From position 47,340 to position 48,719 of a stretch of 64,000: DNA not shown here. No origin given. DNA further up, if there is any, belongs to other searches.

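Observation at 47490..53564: Unassigned five-gene operon: two FemAB-like tandem-GNAT transferases plus three cobalamin-dependent radical SAM enzymes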

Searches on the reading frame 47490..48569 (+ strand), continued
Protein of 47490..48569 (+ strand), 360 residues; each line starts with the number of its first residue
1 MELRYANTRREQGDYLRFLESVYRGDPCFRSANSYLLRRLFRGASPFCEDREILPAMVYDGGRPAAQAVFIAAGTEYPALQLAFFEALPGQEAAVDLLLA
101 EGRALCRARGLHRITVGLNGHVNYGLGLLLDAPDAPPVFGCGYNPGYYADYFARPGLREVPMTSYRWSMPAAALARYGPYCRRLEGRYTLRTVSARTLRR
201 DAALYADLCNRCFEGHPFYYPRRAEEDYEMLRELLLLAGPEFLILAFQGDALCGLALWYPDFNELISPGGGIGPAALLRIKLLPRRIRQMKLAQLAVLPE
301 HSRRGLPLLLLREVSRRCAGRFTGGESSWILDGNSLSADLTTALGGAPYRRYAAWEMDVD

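Call 37: find_encoding_contigs(protein=P0054, flank=10000, max_places=1)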
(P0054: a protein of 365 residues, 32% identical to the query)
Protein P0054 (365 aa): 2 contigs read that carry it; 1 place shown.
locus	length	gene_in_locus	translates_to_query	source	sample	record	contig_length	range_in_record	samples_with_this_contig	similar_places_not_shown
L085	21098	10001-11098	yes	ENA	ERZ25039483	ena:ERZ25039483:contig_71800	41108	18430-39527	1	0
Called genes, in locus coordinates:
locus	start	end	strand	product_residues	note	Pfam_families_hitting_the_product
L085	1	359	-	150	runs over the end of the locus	PF01475:FUR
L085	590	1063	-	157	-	PF00137:ATP-synt_C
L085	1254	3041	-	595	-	PF01496:V_ATPase_I (faint)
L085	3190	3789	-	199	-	PF01813:ATP-synt_D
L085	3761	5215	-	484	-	PF02874:ATP-synt_ab_N, PF00006:ATP-synt_ab, PF22919:ATP-synt_VA_C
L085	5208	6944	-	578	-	PF02874:ATP-synt_ab_N, PF16886:ATP-synt_ab_Xtn, PF00006:ATP-synt_ab, PF22919:ATP-synt_VA_C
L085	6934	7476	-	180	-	PF10962:DUF2764 (faint)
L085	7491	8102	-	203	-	PF05103:DivIVA (weak)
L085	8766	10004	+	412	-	PF00278:Orn_DAP_Arg_deC, PF02784:Orn_Arg_deC_N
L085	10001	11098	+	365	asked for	-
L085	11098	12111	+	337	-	-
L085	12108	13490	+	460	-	PF02310:B12-binding, PF04055:Radical_SAM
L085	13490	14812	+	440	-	PF02310:B12-binding (faint), PF04055:Radical_SAM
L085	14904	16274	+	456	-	PF02310:B12-binding, PF04055:Radical_SAM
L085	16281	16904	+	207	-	PF01209:Ubie_methyltran, PF05175:MTS, PF05401:NodS, PF13489:Methyltransf_23, PF08241:Methyltransf_11, PF08242:Methyltransf_12, PF13649:Methyltransf_25, PF13847:Methyltransf_31, +4 more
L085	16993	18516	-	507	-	PF01520:Amidase_3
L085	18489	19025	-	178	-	PF01520:Amidase_3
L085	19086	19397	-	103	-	-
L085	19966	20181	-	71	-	-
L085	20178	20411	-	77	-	-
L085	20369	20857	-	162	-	PF09719:C_GCAxxG_C_C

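Call 44: search_protein_families(library=pfam, proteins=[L083:2065-3216:+, L046:1856-2299:+, L013:7553-9226:+, L013:9243-9461:+, L017:16793-17572:+, L017:17563-18279:+, L017:18227-18925:+, L017:18947-19627:+, L002:7637-8269:+, L085:8766-10001:+], max_evalue=0.001)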
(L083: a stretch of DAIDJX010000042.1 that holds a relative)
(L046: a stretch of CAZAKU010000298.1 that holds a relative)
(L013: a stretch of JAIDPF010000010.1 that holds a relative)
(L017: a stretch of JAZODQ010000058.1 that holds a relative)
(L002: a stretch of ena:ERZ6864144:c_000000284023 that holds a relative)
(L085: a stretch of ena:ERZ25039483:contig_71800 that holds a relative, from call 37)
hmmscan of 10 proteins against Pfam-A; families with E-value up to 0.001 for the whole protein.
L083:2065-3216:+ (384 aa): 2 families
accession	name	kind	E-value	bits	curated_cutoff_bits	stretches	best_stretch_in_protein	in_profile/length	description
PF02784.22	Orn_Arg_deC_N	-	1.4e-21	77.5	23.4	1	47-267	16-245/247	Pyridoxal-dependent decarboxylase, pyridoxal binding domain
PF00278.28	Orn_DAP_Arg_deC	-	9.6e-13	48.7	23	1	26-363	1-95/95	Pyridoxal-dependent decarboxylase, C-terminal sheet domain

L046:1856-2299:+ (148 aa): 1 family
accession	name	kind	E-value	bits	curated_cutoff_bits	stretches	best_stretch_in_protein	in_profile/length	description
PF02675.21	AdoMet_dc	-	4.8e-21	75.6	25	1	27-138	1-107/107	S-adenosylmethionine decarboxylase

L013:7553-9226:+ (558 aa): 3 families
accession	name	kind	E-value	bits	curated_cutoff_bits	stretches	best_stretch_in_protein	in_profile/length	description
PF00501.34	AMP-binding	-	3.9e-48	164.6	29.9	1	30-398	7-384/384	AMP-binding enzyme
PF23562.2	AMP-binding_C_3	-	4.3e-09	37.2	20.8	1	434-540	2-108/124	AMP-binding enzyme C-terminal domain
PF13193.12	AMP-binding_C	-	0.0005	21.4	24.5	1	449-534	2-76/76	AMP-binding enzyme C-terminal domain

L013:9243-9461:+ (73 aa): 1 family
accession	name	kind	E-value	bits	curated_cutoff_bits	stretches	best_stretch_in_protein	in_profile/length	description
PF00550.31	PP-binding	-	1.8e-11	44.6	20.8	1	4-68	2-67/67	Phosphopantetheine attachment site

L017:16793-17572:+ (260 aa): 3 families
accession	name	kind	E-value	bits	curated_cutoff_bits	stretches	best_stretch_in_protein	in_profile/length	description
PF00005.33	ABC_tran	-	3e-14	54.2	25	1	23-166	6-134/137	ABC transporter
PF13304.12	AAA_21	-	0.00016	22.2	27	0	123-197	221-302/304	AAA domain, putative AbiEii toxin, Type IV TA system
PF13401.12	AAA_22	-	0.00025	21.8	27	0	30-186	7-115/130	AAA domain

L017:17563-18279:+ (239 aa): 3 families
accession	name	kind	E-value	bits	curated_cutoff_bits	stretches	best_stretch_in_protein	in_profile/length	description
PF02492.25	cobW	-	2.9e-10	40.4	20.7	1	7-157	3-169/180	CobW/HypB/UreG, nucleotide-binding domain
PF13245.12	AAA_19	-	0.00079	20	25.1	0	5-93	12-72/134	AAA domain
PF03796.21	DnaB_C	-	0.00098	19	27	0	3-88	18-107/255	DnaB-like helicase C terminal domain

L017:18227-18925:+ (233 aa): 1 family
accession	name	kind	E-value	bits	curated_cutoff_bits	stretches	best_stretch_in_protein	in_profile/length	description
PF04060.18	FeS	-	1.1e-06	28.7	23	1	27-56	4-33/33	Putative Fe-S cluster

L017:18947-19627:+ (227 aa): 0 families

L002:7637-8269:+ (211 aa): 9 families
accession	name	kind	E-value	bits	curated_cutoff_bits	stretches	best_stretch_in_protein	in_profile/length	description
PF13489.12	Methyltransf_23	-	8.5e-16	58.5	27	1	30-150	8-123/164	Methyltransferase domain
PF13649.12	Methyltransf_25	-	2.8e-14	54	27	1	48-139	2-97/97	Methyltransferase domain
PF08241.18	Methyltransf_11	-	4.4e-14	53.3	21.2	1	48-143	1-95/95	Methyltransferase domain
PF08242.18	Methyltransf_12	-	4.3e-13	50.2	30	1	48-141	1-98/98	Methyltransferase domain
PF13847.12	Methyltransf_31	-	1.5e-12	47.9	27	1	45-147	5-113/145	Methyltransferase domain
PF01209.24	Ubie_methyltran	-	5.2e-06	26.4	20.1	1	38-149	42-157/233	ubiE/COQ5 methyltransferase family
PF05401.17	NodS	-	2.7e-05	24.5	24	1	46-145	46-146/201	Nodulation protein S (NodS)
PF02353.26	CMAS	-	0.00048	20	27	1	43-143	62-164/273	Mycolic acid cyclopropane synthetase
PF05175.20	MTS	-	0.00091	19.3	23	0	38-151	26-146/170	Methyltransferase small domain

L085:8766-10001:+ (412 aa): 2 families
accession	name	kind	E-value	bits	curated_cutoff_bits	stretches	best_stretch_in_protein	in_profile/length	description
PF02784.22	Orn_Arg_deC_N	-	4.7e-17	62.6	23.4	1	62-295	4-246/247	Pyridoxal-dependent decarboxylase, pyridoxal binding domain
PF00278.28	Orn_DAP_Arg_deC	-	1.2e-12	48.3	23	1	57-391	4-95/95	Pyridoxal-dependent decarboxylase, C-terminal sheet domain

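Call 46: search_protein_families(library=ncbifam, proteins=[L083:2065-3216:+, L085:8766-10001:+, L046:1856-2299:+, L013:7553-9226:+, L013:9243-9461:+, L002:7637-8269:+, L017:18227-18925:+, L017:17563-18279:+], max_evalue=0.001)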
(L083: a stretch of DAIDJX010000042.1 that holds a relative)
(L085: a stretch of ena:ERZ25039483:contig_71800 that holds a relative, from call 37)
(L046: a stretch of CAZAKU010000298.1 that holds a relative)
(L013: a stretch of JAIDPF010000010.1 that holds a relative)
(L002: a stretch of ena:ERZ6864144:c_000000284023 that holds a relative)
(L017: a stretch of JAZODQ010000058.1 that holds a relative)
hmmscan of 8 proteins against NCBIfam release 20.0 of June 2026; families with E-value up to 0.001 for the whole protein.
L083:2065-3216:+ (384 aa): 8 families
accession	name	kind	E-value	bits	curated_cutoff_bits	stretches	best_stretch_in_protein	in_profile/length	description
TIGR01048.1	lysA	equivalog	1e-49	169.2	297.9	1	13-381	14-392/417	diaminopimelate decarboxylase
NF006515.0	PRK08961.1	equivalog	8e-40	136.6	802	1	20-381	499-856/861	bifunctional aspartate kinase/diaminopimelate decarboxylase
TIGR03099.1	dCO2ase_PEP1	hypoth_equivalog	3.8e-27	95.4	478.45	1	19-383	20-397/398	pyridoxal-dependent decarboxylase, exosortase A system-associated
TIGR01047.1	nspC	equivalog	2.8e-21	75.4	409.05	1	23-290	2-260/380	carboxynorspermidine decarboxylase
NF052544.1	OrLyDeCDokD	equivalog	5.2e-16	58.3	700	1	15-288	33-329/461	ornithine/lysine decarboxylase DokD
NF041039.1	FslC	exception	2.5e-11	43.1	500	1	180-374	193-394/418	rhizoferrin biosystnesis N-citrylornithine decarboxylase FslC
NF003763.0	PRK05354.1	equivalog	3.6e-07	29.1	369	1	159-288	218-366/636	biosynthetic arginine decarboxylase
TIGR01273.1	speA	equivalog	4.1e-06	25.6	624.1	1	160-288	211-358/624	arginine decarboxylase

L085:8766-10001:+ (412 aa): 6 families
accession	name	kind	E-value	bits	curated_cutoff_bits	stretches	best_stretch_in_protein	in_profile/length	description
TIGR01048.1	lysA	equivalog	2e-45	155.1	297.9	1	40-410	13-393/417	diaminopimelate decarboxylase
NF006515.0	PRK08961.1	equivalog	6.6e-41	140.2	802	1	47-412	498-859/861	bifunctional aspartate kinase/diaminopimelate decarboxylase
TIGR03099.1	dCO2ase_PEP1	hypoth_equivalog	3.8e-20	72.3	478.45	1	45-411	17-397/398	pyridoxal-dependent decarboxylase, exosortase A system-associated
TIGR01047.1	nspC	equivalog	1e-11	43.9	409.05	1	53-338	4-282/380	carboxynorspermidine decarboxylase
NF052544.1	OrLyDeCDokD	equivalog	1.5e-10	40.3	700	1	42-226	32-227/461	ornithine/lysine decarboxylase DokD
NF003763.0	PRK05354.1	equivalog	0.0003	19.4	369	1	186-315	218-366/636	biosynthetic arginine decarboxylase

L046:1856-2299:+ (148 aa): 1 family
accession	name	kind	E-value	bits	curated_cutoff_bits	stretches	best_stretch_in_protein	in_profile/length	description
TIGR03330.1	SAM_DCase_Bsu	equivalog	1e-16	61.3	75.65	1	23-138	2-112/112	adenosylmethionine decarboxylase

L013:7553-9226:+ (558 aa): 91 families (the best 25 are shown)
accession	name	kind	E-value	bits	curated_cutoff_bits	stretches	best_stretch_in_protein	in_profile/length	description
NF004837.0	PRK06187.1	subfamily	1.5e-50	171.9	476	2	316-537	286-515/531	long-chain-fatty-acid--CoA ligase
NF052269.1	Staph_lig_FadD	equivalog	6.8e-46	156.6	650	2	310-520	259-476/499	long-chain-fatty-acid--CoA ligase FadD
TIGR01923.1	menE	equivalog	4.5e-45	154.3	330.15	2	306-466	213-381/442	o-succinylbenzoate--CoA ligase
NF002966.0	PRK03640.1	equivalog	5.7e-37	127.4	556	2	312-539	250-475/483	o-succinylbenzoate--CoA ligase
NF005702.0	PRK07514.1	subfamily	3e-36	124.8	558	2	312-485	266-453/506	malonyl-CoA synthase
NF004114.0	PRK05605.1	equivalog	3.3e-35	121.4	766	2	318-494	340-531/575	long-chain-fatty-acid--CoA ligase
NF005801.1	PRK07656.1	equivalog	1.2e-34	119.8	657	2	317-465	280-435/500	FadD3 family acyl-CoA ligase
NF005307.0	PRK06839.1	equivalog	1.7e-34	119.3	748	1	44-486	24-447/496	o-succinylbenzoate--CoA ligase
NF005714.0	PRK07529.1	subfamily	1.5e-33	116.1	632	2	318-462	340-504/640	acyl-CoA synthetase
NF006523.0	PRK08974.1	equivalog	7.5e-32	110.2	884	2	310-480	319-502/561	long-chain-fatty-acid--CoA ligase FadD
NF006181.0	PRK08314.1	subfamily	2.2e-31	108.8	705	2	316-489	319-509/563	long-chain-fatty-acid--CoA ligase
NF004229.0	PRK05677.1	subfamily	4.6e-31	107.9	879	2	310-480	320-503/563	long-chain-fatty-acid--CoA ligase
NF006539.0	PRK09029.1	equivalog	1.6e-30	106.4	494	2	304-465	228-385/458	o-succinylbenzoate--CoA ligase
NF006386.0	PRK08633.1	equivalog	1.9e-29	102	1221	2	316-431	898-1040/1147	acyl-[ACP]--phospholipid O-acyltransferase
NF047394.1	AcylCoAsynMbcS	equivalog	1.7e-28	99.5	850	2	317-539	288-515/525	acyl-CoA synthetase MbcS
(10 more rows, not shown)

L013:9243-9461:+ (73 aa): 15 families
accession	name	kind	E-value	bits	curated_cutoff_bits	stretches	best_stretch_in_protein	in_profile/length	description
NF002150.0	PRK00982.1-4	subfamily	1.3e-15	57.4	66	1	3-72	8-79/80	acyl carrier protein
NF002148.0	PRK00982.1-2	subfamily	1.4e-14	53.7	71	1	12-72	18-78/79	acyl carrier protein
TIGR00517.1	acyl_carrier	equivalog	1.6e-14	53.5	70.45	1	3-71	6-76/77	acyl carrier protein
NF009104.0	PRK12449.1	equivalog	3.2e-13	49.4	70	1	2-70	7-77/80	acyl carrier protein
NF002151.0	PRK00982.1-5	equivalog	1.2e-11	44.5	92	1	14-72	19-77/78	acyl carrier protein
NF002149.0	PRK00982.1-3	equivalog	2.5e-10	40.1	106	1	7-71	10-76/78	acyl carrier protein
NF003757.0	PRK05350.1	equivalog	8.8e-09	35.4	65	1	2-70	8-78/83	acyl carrier protein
NF058660.1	cispen_ACP_AmcB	equivalog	9.8e-09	35.3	80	1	14-71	19-78/80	cispentacin biosynthesis acyl carrier protein AmcB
NF002147.0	PRK00982.1-1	equivalog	1.8e-08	34.1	84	1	15-72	24-81/83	acyl carrier protein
NF040636.1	AcpM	exception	2.4e-07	30.7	146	1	16-70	23-77/93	meromycolate extension acyl carrier protein AcpM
NF005480.0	PRK07081.1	equivalog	5.9e-07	29.3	72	1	6-71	6-79/83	acyl carrier protein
NF004533.0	PRK05883.1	equivalog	5e-06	26.3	72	1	12-68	37-93/100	acyl carrier protein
NF006031.0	PRK08172.1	equivalog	2.2e-05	25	76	1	14-66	20-72/82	acyl carrier protein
NF005079.0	PRK06508.1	equivalog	0.00058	20.2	83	1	14-56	19-61/93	acyl carrier protein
NF005798.0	PRK07639.1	equivalog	0.00058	20.2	100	1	13-71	21-81/91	petrobactin biosynthesis protein AsbD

L002:7637-8269:+ (211 aa): 20 families
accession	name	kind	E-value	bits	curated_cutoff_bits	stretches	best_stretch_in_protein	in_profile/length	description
TIGR02072.1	BioC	equivalog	6.5e-12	45.8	184.95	1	31-181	19-169/244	malonyl-ACP O-methyltransferase BioC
NF043040.1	corrin_prot_MT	hypoth_equivalog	2.9e-09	36.7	180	1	11-170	12-175/216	corrinoid protein-associated methyltransferase CpaM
NF045667.1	MTase_DVU1556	equivalog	3.7e-09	36.3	155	1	39-143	18-119/213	DVU_1556 family methyltransferase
TIGR01934.1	MenG_MenH_UbiE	subfamily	5.5e-09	35.7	158.35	1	11-150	9-148/223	ubiquinone/menaquinone biosynthesis methyltransferase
NF007610.0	PRK10258.1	equivalog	1.3e-08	34.5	342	1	33-143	32-138/251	malonyl-ACP O-methyltransferase BioC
NF001244.0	PRK00216.1-5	equivalog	1.4e-08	34.4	216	1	7-149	14-159/236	bifunctional demethylmenaquinone methyltransferase/2-methoxy-6-polyprenyl-1,4-benzoquinol methylase UbiE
TIGR02021.1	BchM-ChlM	equivalog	3.8e-08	33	158.9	1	44-153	55-163/218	magnesium protoporphyrin IX methyltransferase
NF002463.0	PRK01683.1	equivalog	9.4e-08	31.9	297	1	43-146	31-130/258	trans-aconitate 2-methyltransferase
NF008686.0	PRK11705.1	equivalog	7e-07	28.6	400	1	18-183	142-305/383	cyclopropane fatty acyl phospholipid synthase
TIGR01983.1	UbiG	equivalog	7.2e-07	28.7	102.95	1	44-144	50-152/228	bifunctional 2-polyprenyl-6-hydroxyphenol methylase/3-demethylubiquinol 3-O-methyltransferase UbiG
NF040539.1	AST_met_ArsM_2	exception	8e-07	29.2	240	1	35-136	48-156/262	putative arsinothricin biosynthesis methyltransferase ArsM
TIGR04345.1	ovoA_Cterm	equivalog_domain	3e-06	26.9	170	0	35-84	33-78/242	putative 4-mercaptohistidine N1-methyltransferase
NF010703.0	PRK14103.1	equivalog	6.5e-06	25.7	320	1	41-148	27-128/256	trans-aconitate 2-methyltransferase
NF004851.0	PRK06202.1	equivalog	2.8e-05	23.7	243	1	32-116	49-137/237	hypothetical protein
NF008992.0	PRK12335.1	equivalog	8.6e-05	21.8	303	1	15-115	98-193/289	SAM-dependent methyltransferase TehB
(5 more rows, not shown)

L017:18227-18925:+ (233 aa): 0 families

L017:17563-18279:+ (239 aa): 2 families
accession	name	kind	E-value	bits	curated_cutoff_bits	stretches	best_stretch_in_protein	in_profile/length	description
TIGR00073.1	hypB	equivalog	6e-15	55.3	121.2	1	11-160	37-186/217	hydrogenase nickel incorporation protein HypB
NF007775.0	PRK10463.1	equivalog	0.00031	20.2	385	1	6-146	107-244/290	hydrogenase nickel incorporation protein HypB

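Call 59: list_cluster_members(proteins=[window:47490-48569:+, window:52245-53561:+, window:50890-52245:+, window:44590-46092:+])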
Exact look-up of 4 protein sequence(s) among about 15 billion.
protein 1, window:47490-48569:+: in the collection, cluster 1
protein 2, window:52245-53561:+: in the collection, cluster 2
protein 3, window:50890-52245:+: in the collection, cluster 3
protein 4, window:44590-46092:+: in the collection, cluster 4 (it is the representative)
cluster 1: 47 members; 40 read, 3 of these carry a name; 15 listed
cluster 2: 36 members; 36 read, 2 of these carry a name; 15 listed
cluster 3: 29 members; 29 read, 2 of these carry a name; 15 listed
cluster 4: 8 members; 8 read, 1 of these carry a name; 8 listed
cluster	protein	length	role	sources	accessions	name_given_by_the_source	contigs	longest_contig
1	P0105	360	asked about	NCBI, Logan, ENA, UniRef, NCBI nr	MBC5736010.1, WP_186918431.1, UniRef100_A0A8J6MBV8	hypothetical protein [Lawsonibacter faecis] | N-acetyltransferase domain-containing protein n=1 Tax=Lawsonibacter faecis TaxID=2763052 ...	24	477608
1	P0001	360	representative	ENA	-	-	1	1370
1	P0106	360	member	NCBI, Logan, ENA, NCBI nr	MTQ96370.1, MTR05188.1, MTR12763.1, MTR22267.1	hypothetical protein GMD88_06415 [Pseudoflavonifractor sp. BIOML-A6] | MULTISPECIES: hypothetical protein [unclassified Pseudoflavonifractor]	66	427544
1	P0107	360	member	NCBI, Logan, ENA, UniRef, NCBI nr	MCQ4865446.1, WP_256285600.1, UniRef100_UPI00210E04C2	hypothetical protein [Pseudoflavonifractor phocaeensis] | hypothetical protein n=1 Tax=Pseudoflavonifractor phocaeensis TaxID=1870988 ...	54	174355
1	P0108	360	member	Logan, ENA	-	-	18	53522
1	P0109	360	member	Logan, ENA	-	-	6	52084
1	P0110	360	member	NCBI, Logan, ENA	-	-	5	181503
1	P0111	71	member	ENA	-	-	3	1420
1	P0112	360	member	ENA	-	-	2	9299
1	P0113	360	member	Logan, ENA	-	-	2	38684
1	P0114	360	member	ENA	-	-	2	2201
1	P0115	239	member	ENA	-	-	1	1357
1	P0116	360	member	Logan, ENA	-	-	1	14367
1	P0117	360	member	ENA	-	-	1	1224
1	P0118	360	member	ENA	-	-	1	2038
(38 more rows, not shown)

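Call 63: search_protein_representatives(alignment_id=A1)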
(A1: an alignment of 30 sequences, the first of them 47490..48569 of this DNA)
Query: 30 sequences, 360 profile positions. Proteins with E-value up to 0.001 (for the whole library): 4367; up to 1e-10: 2286; up to 1e-30: 420. The best 150 are listed.
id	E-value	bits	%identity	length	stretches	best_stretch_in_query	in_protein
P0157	6.3e-131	453.3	-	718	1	6-359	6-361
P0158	5.5e-130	450.2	-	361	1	1-360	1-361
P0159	9.7e-128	442.8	-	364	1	1-360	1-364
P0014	4.7e-125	434.0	-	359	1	1-360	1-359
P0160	3.0e-123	428.0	-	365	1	1-360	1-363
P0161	6.7e-123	426.9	-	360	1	7-358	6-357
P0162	1.3e-122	425.9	-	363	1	4-359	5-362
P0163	4.8e-119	414.2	-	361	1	1-360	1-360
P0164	7.3e-115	400.4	-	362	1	7-359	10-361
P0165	7.6e-115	400.4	-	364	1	1-360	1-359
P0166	6.3e-114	397.4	-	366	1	11-359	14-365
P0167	6.6e-114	397.3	-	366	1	3-360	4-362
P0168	7.2e-113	393.9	-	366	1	1-358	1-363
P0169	1.1e-112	393.3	-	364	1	4-357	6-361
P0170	4.1e-112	391.4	-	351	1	6-360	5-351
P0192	1.8e-96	339.9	-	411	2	7-250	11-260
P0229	5.3e-82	292.3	-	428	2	184-360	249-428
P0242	1.4e-76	274.5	-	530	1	9-359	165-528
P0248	2.8e-71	257.1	-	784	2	3-357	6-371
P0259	6.6e-64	232.8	-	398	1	10-359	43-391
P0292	6.2e-46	173.7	-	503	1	2-360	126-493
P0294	3.7e-45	171.1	-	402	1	2-360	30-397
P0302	2.1e-42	162.1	-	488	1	2-360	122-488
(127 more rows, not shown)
